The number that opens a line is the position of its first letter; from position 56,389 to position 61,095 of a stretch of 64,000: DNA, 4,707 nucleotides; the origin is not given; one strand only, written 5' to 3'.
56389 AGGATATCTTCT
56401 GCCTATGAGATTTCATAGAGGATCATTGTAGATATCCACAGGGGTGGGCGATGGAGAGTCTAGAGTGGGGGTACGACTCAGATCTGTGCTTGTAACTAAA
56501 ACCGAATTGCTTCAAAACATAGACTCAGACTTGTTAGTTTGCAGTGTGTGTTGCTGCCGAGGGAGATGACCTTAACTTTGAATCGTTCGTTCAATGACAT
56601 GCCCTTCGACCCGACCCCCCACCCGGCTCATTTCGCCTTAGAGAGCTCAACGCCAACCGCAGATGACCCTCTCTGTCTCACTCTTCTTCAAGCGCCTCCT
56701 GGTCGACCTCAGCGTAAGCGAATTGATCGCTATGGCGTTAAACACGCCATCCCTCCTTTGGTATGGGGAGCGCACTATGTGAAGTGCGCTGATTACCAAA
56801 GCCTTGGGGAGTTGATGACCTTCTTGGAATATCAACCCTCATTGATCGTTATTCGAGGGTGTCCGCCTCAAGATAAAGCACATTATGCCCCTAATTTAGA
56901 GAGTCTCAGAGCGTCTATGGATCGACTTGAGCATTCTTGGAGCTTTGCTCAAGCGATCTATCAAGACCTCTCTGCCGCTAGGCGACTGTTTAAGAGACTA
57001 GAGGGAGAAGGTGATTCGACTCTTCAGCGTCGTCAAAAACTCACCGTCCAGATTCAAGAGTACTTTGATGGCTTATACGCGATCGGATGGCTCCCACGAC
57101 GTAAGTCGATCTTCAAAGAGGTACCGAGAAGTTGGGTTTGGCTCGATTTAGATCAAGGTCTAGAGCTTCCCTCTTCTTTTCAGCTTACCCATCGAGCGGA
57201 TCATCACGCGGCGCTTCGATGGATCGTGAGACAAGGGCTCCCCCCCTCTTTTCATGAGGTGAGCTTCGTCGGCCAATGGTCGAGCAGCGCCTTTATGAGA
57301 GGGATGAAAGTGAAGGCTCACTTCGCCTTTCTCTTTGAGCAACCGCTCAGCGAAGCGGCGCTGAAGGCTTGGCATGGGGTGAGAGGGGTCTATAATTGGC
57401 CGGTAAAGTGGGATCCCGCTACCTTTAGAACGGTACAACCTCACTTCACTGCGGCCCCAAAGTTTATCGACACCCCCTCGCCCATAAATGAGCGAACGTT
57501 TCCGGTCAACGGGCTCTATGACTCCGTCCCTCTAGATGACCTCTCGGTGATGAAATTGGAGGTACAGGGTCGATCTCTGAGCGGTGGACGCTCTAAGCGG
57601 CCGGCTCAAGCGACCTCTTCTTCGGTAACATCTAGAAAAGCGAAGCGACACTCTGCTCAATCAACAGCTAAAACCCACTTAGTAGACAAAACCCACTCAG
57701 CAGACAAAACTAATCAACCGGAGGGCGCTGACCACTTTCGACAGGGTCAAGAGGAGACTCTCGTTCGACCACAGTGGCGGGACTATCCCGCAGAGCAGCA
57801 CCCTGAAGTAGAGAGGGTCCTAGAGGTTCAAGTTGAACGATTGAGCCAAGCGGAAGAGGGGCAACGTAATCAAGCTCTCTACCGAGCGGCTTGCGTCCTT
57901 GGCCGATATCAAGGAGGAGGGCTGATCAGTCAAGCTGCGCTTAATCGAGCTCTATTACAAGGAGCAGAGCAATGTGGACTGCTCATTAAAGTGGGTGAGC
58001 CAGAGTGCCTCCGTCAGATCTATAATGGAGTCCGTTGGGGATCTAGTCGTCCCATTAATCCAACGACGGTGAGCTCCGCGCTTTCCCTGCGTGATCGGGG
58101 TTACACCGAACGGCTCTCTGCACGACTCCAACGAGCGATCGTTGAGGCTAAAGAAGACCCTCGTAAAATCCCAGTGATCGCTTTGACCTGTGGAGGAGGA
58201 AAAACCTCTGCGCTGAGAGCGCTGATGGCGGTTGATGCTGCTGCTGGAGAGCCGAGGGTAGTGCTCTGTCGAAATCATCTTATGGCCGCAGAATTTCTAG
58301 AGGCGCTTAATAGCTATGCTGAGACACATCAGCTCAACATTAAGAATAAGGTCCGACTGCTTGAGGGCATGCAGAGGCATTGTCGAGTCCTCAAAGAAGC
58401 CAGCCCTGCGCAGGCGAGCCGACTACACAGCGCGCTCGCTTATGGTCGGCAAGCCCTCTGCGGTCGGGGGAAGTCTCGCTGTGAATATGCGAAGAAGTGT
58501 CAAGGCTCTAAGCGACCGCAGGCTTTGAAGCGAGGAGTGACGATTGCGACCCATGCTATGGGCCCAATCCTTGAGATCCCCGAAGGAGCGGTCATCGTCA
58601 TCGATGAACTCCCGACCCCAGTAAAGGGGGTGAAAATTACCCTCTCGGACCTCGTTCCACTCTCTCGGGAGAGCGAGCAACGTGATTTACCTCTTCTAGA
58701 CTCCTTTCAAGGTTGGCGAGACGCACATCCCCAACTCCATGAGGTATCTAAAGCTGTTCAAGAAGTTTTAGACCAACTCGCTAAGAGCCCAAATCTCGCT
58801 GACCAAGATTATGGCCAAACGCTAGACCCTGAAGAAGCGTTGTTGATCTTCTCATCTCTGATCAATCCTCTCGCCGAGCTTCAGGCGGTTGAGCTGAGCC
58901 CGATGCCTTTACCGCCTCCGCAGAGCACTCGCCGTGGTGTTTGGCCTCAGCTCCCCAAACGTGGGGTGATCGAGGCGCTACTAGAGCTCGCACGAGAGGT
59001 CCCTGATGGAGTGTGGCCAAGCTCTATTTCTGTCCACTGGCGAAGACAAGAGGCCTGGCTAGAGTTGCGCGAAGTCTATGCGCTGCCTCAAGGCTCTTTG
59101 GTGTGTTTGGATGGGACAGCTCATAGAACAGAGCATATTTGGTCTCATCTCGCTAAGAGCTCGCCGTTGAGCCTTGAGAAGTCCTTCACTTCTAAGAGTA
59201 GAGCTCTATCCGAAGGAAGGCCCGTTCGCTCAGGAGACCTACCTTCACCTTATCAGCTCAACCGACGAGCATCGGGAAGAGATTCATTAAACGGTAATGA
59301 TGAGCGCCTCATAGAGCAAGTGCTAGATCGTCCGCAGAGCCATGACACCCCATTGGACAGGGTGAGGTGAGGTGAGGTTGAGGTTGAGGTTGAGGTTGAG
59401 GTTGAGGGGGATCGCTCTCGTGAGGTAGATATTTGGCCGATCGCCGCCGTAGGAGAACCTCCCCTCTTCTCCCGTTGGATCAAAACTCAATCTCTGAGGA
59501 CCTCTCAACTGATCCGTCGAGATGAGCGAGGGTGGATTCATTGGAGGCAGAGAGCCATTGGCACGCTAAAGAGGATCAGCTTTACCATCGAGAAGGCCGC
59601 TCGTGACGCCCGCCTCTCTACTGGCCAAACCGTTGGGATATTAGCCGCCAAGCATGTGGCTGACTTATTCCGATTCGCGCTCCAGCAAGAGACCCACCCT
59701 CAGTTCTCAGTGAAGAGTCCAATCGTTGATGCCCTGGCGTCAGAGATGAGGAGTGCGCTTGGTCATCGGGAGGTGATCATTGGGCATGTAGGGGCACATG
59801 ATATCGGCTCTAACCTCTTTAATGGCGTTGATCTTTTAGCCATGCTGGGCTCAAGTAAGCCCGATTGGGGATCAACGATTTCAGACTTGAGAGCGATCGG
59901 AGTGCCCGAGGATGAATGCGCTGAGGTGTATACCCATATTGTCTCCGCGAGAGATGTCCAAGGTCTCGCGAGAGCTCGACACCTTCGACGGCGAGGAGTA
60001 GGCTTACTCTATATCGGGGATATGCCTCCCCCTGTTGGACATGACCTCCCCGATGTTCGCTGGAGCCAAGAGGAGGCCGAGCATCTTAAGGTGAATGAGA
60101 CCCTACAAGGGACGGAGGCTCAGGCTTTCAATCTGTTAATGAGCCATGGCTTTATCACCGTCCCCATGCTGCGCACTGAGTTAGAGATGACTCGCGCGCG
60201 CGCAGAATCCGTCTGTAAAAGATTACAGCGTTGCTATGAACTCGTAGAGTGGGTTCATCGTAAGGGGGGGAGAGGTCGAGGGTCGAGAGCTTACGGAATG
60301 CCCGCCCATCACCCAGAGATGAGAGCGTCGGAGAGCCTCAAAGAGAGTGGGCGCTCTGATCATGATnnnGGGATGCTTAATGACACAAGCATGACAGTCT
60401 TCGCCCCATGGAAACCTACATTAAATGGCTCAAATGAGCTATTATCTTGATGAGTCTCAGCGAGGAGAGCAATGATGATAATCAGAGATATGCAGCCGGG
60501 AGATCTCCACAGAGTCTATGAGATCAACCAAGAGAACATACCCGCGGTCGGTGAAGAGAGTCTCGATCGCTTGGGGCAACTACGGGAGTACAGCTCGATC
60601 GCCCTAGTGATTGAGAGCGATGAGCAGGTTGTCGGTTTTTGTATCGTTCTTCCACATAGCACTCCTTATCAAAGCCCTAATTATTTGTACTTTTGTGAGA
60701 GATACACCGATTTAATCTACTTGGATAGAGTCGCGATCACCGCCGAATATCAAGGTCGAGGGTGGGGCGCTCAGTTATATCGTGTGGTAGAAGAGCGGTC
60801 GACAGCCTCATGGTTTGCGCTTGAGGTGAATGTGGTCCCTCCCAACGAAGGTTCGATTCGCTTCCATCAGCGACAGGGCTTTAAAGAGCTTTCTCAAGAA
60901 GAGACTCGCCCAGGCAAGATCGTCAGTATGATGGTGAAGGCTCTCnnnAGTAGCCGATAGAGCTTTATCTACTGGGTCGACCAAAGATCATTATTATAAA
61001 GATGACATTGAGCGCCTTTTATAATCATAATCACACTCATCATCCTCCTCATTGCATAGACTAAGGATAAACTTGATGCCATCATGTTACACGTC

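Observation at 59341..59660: Compound microsatellite acting as an all-frame stop switch inside the helicase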

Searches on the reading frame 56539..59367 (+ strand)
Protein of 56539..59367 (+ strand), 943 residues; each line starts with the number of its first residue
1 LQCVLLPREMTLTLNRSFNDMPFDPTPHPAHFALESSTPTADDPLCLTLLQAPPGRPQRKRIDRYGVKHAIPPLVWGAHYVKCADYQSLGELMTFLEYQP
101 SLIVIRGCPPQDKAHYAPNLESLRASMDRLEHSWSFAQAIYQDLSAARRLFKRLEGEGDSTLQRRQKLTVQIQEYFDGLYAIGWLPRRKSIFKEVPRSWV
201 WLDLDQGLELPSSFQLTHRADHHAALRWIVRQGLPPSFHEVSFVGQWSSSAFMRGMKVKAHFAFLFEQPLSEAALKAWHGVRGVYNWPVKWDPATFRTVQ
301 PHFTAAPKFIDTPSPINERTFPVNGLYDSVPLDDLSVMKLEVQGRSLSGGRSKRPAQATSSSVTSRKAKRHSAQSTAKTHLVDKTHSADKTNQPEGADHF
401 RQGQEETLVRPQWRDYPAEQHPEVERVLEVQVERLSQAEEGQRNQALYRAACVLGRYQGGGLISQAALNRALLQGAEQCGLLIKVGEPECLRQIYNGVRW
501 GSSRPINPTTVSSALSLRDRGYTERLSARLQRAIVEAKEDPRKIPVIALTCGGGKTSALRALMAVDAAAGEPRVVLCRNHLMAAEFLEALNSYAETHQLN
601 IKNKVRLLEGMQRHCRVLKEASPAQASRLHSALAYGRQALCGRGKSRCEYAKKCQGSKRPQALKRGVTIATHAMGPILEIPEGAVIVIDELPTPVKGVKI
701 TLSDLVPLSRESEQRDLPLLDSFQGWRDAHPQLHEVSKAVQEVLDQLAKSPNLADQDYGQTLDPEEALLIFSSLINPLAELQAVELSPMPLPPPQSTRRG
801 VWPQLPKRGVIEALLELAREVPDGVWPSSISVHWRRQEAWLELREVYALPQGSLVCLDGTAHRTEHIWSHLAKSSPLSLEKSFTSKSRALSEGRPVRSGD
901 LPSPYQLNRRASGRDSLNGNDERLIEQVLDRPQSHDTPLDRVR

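Call 7: search_protein_families(library=pfam, proteins=[window:56539-59367:+], max_evalue=1)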
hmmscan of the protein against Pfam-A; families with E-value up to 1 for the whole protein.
window:56539-59367:+ (943 aa): 2 families
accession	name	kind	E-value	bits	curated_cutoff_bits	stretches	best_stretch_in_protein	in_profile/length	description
PF13604.12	AAA_30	-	0.042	14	27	1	531-632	6-108/191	AAA domain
PF25377.1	DUF7886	-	0.07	13.3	27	1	704-782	38-118/144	Domain of unknown function (DUF7886)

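Call 8: search_protein_families(library=ncbifam, proteins=[window:56539-59367:+], max_evalue=1)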
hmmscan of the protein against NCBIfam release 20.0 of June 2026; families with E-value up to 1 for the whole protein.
window:56539-59367:+ (943 aa): 0 families

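Call 28: search_protein_families(library=phrogs, proteins=[window:56566-59367:+], max_evalue=0.1)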
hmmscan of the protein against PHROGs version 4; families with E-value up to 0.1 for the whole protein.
window:56566-59367:+ (934 aa): 2 families
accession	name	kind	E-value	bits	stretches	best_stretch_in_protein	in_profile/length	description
phrog_16950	-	DNA, RNA and nucleotide metabolism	5.3e-10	38.8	1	176-370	85-274/843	DNA primase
phrog_24712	-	unknown function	0.054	12.3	1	189-269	86-149/801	-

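Call 50: find_encoding_contigs(protein=window:56566-59367:+, flank=3000, max_places=10)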
Protein window:56566-59367:+ (934 aa): no gene with exactly this product is on record in the collection.

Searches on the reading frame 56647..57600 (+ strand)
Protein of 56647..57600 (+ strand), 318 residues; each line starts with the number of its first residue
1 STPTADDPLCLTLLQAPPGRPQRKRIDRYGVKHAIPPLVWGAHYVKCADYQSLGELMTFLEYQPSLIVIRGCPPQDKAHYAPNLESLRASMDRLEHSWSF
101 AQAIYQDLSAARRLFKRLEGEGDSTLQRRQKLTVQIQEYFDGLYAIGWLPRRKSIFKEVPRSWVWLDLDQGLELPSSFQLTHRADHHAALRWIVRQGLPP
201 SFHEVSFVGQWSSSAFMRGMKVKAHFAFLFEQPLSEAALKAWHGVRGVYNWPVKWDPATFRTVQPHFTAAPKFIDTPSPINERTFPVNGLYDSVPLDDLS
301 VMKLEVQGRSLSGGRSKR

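Call 74: predict_structure(alignment_id=A3)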
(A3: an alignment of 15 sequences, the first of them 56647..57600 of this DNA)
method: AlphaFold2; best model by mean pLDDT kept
length: 318 residues; sequences in the alignment: 15
mean_pLDDT: 86.2   pTM: 0.85
mean pLDDT of the five models: 86.2, 85.5, 82.6, 81.1, 77.9
residues with pLDDT >= 90: 176; 70-90: 98; 50-70: 33; < 50: 11
segments of 3 or more residues with pLDDT < 50: 310-318
pLDDT, mean of each block of 10 residues (from residue 1): 81 94 89 91 95 95 91 91 94 95 97 94 93 97 95 88 88 86 92 94 95 72 91 85 70 73 67 85 92 81 58 38
secondary structure, 60 per line:
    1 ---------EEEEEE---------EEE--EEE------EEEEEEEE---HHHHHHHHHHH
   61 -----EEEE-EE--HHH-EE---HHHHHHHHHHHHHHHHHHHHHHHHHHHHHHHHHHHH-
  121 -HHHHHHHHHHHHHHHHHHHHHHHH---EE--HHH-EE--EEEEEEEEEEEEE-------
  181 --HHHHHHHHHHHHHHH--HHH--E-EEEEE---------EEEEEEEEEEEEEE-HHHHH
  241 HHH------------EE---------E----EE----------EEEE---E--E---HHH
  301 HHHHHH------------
elements in order: E10-15 E25-27 E30-32 E39-46 H50-60 E66-69 H84-119 H122-145 E161-173 H183-197 E207-211 E221-234 H236-243 E284-287 H298-306

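Call 76: fold_search(model_id=the predicted structure, library=pdb)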
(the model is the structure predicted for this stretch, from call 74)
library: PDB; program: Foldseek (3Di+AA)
matches with E <= 10: 209; with E <= 0.001: 0
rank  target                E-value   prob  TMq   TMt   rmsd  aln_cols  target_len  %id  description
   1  9tg4_E                6.3e-02  0.07  0.11  0.11  20.8       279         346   10  Structure of the YbjP lipoprotein bound to the AcrABZ-TolC efflux pump (released 2026-04-08)
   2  2f1m_C                8.1e-02  0.07  0.11  0.14  21.0       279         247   11  Conformational flexibility in the multidrug efflux system protein AcrA (released 2006-03-21)
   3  7oj0_8                1.6e-01  0.12  0.13  0.12  11.2       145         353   14  Cryo-EM structure of 70S ribosome stalled with TnaC peptide and RF2 (released 2021-09-15)
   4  9tg4_F                1.8e-01  0.10  0.16  0.15  21.1       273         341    8  Structure of the YbjP lipoprotein bound to the AcrABZ-TolC efflux pump (released 2026-04-08)
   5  9tg4_G                2.0e-01  0.03  0.11  0.10  29.8       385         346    9  Structure of the YbjP lipoprotein bound to the AcrABZ-TolC efflux pump (released 2026-04-08)
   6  9ut5_B                2.6e-01  0.11  0.19  0.08  13.4       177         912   14  The helicase-primase complex from HHV1 bound with ssDNA and pritelivir (released 2026-04-08)
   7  9tg4_H                2.6e-01  0.07  0.14  0.13  21.4       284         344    8  Structure of the YbjP lipoprotein bound to the AcrABZ-TolC efflux pump (released 2026-04-08)
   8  9tg4_D                3.1e-01  0.02  0.09  0.09  22.4       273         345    8  Structure of the YbjP lipoprotein bound to the AcrABZ-TolC efflux pump (released 2026-04-08)
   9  6iok_L                3.5e-01  0.08  0.15  0.14  19.1       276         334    8  Cryo-EM structure of multidrug efflux pump MexAB-OprM (0 degree state) (released 2019-04-03)
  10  9v53_A1               3.5e-01  0.07  0.16  0.15  21.4       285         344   11  Structure of TolC, YbjP, and AcrABZ complex (released 2025-11-05)
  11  7q4g_A                4.4e-01  0.10  0.11  0.14   6.6        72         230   10  Structure of coproheme decarboxylase from Corynebacterium dipththeriae Y135A mutant in complex with coproheme (released 2022-02-23)
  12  1rq0_A                4.7e-01  0.18  0.15  0.15  16.2       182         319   11  Crystal structure of peptide releasing factor 1 (released 2004-08-17)
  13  8oir_Aa               4.7e-01  0.16  0.15  0.13  13.6       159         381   13  55S human mitochondrial ribosome with mtRF1 and P-site tRNA (released 2023-06-14)
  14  8iqh_K                4.7e-01  0.06  0.15  0.07  14.1       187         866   15  Structure of Full-Length AsfvPrimPol in Apo-Form (released 2023-07-26)
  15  9iwa_B                4.7e-01  0.06  0.10  0.05  13.1       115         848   15  Structure of apo AsfvPrimPol with dodecamer (released 2025-12-24)
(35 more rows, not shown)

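Call 78: fold_search(model_id=the predicted structure, library=viral)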
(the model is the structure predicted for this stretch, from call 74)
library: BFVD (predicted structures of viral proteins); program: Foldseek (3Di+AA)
matches with E <= 10: 354; with E <= 0.001: 4
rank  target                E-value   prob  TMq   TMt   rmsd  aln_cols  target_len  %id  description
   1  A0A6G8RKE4            4.4e-07  1.00  0.50  0.42   5.9       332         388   16  Replication origin binding protein [Salmonella phage falkor]
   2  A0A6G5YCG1            1.3e-06  1.00  0.51  0.19   5.4       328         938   14  (no name in the UniProt tables at hand)
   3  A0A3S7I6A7            1.1e-04  1.00  0.40  0.27   7.8       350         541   11  Uncharacterized protein [Xanthomonas phage XPV1]
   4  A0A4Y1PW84            2.3e-04  1.00  0.45  0.17   9.7       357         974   12  (no name in the UniProt tables at hand)
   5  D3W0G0                2.1e-03  0.98  0.27  0.12   8.8       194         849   16  Putative helicase [Lactococcus phage 1358]
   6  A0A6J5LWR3            3.6e-03  0.98  0.27  0.12   7.2       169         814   15  Primase, C-terminal 2 [uncultured Caudovirales phage]
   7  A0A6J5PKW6            5.8e-03  0.35  0.16  0.19  17.0       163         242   10  Uncharacterized protein [uncultured Caudovirales phage]
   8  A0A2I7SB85            7.9e-03  0.97  0.27  0.28   4.5       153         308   12  (no name in the UniProt tables at hand)
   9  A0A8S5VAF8            8.4e-03  0.96  0.27  0.12   7.0       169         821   12  Virulence associated protein E [Siphoviridae sp. ct6bU4]
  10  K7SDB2                8.9e-03  0.94  0.26  0.21   8.2       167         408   12  Putative P-loop ATPase (Fragment) [Bacteriophage APSE]
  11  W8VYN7                1.1e-02  0.84  0.25  0.12   7.5       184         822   14  (no name in the UniProt tables at hand)
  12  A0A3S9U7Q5            2.7e-02  0.77  0.28  0.11   7.6       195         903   13  (no name in the UniProt tables at hand)
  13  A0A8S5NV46            3.0e-02  0.91  0.27  0.29   5.3       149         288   13  VirE-like protein [Siphoviridae sp. ctQ091]
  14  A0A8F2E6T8            3.8e-02  0.47  0.22  0.11  10.1       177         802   18  DNA primase/helicase [Streptomyces phage KimJongPhill]
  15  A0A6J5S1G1            4.3e-02  0.75  0.23  0.16   5.8       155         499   11  AAA domain containing protein [uncultured Caudovirales phage]
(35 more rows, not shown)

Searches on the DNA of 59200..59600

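Call 41: search_rna_families(source=window, start=59200, end=59600, threshold=evalue, max_evalue=10)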
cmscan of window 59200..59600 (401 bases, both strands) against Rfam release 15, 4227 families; matches with E-value up to 10: 4.
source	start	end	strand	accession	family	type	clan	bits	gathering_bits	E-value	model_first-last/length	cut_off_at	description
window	59294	59346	+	RF00289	SNORND104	Gene; snRNA; snoRNA; CD-box;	CL00077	12.4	40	4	1-70/70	no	Small nucleolar RNA SNORD104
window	59229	59291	-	RF01150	sR11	Gene; snRNA; snoRNA; CD-box;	-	12.1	39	9.8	1-57/57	no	Small nucleolar RNA sR11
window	59228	59276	-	RF01152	sR1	Gene; snRNA; snoRNA; CD-box;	-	10.2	45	3.5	1-57/57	no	Small nucleolar RNA sR1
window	59294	59311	+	RF01304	sR5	Gene; snRNA; snoRNA; CD-box;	-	10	40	9.3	1-53/53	no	Small nucleolar RNA sR5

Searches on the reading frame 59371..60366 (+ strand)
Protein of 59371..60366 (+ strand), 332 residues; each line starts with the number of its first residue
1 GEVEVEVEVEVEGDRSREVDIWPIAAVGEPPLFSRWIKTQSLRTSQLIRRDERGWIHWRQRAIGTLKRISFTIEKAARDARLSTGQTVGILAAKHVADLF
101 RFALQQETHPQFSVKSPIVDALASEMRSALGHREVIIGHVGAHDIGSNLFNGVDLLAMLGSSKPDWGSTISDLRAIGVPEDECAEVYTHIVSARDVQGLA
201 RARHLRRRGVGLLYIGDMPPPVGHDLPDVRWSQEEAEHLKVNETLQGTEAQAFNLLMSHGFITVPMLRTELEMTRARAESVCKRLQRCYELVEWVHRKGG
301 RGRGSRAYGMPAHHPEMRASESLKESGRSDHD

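Call 7: search_protein_families(library=pfam, proteins=[window:59371-60366:+], max_evalue=1)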
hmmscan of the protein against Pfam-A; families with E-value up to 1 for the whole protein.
window:59371-60366:+ (332 aa): 1 family
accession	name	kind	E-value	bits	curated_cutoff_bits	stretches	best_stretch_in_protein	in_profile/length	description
PF01978.25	TrmB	-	0.27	11.6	25.6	1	245-288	6-49/68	Sugar-specific transcriptional regulator TrmB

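Call 8: search_protein_families(library=ncbifam, proteins=[window:59371-60366:+], max_evalue=1)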
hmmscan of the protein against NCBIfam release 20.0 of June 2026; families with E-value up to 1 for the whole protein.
window:59371-60366:+ (332 aa): 0 families

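Call 28: search_protein_families(library=phrogs, proteins=[window:59371-60366:+], max_evalue=0.1)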
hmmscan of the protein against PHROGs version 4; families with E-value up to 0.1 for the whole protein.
window:59371-60366:+ (332 aa): 0 families

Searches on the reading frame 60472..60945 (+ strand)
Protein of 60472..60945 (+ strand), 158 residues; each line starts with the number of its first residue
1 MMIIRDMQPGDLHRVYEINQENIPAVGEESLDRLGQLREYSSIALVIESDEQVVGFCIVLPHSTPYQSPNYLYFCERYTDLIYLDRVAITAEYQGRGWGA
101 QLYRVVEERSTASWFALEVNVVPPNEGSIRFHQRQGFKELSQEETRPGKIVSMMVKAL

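Call 12: search_protein_families(library=pfam, proteins=[window:60472-60945:+], max_evalue=0.001)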
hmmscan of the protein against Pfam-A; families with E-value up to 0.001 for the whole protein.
window:60472-60945:+ (158 aa): 3 families
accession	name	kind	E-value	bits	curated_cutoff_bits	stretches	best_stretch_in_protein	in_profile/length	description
PF00583.31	Acetyltransf_1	-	1.7e-12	48.1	20.7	1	13-137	2-116/116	Acetyltransferase (GNAT) family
PF13508.13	Acetyltransf_7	-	8.3e-10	39.4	27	1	43-139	4-84/84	Acetyltransferase (GNAT) domain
PF13673.13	Acetyltransf_10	-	6.7e-06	26.5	23.6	1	83-157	53-127/128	Acetyltransferase (GNAT) domain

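Call 51: find_encoding_contigs(protein=window:60472-60945:+, flank=4500, max_places=10)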
Protein window:60472-60945:+ (158 aa): no gene with exactly this product is on record in the collection.

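Call 52: find_encoding_contigs(protein=window:60475-60945:+, flank=4500, max_places=10)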
Protein window:60475-60945:+ (157 aa): 5 contigs read that carry it; 5 places shown.
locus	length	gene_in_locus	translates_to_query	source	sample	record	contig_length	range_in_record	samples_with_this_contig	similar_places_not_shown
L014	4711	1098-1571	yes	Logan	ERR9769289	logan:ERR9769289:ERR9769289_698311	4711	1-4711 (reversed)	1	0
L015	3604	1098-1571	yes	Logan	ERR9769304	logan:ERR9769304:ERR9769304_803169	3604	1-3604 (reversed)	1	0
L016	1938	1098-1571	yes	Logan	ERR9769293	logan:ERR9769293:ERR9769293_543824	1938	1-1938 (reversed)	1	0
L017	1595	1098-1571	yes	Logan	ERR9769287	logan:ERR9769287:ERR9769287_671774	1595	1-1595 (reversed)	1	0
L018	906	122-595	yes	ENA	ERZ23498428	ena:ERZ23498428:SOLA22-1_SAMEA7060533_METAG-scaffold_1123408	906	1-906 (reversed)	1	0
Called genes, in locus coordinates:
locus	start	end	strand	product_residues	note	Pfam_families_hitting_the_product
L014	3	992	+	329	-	?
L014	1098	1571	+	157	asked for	PF00583:Acetyltransf_1, PF13673:Acetyltransf_10 (weak), PF13508:Acetyltransf_7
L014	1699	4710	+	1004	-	?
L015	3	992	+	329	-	?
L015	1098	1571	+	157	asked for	PF00583:Acetyltransf_1, PF13673:Acetyltransf_10 (weak), PF13508:Acetyltransf_7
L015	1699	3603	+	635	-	?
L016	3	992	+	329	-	?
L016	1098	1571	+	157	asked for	PF00583:Acetyltransf_1, PF13673:Acetyltransf_10 (weak), PF13508:Acetyltransf_7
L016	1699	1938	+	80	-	?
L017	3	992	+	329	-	?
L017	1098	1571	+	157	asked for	PF00583:Acetyltransf_1, PF13673:Acetyltransf_10 (weak), PF13508:Acetyltransf_7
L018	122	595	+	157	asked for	PF00583:Acetyltransf_1, PF13673:Acetyltransf_10 (weak), PF13508:Acetyltransf_7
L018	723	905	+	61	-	?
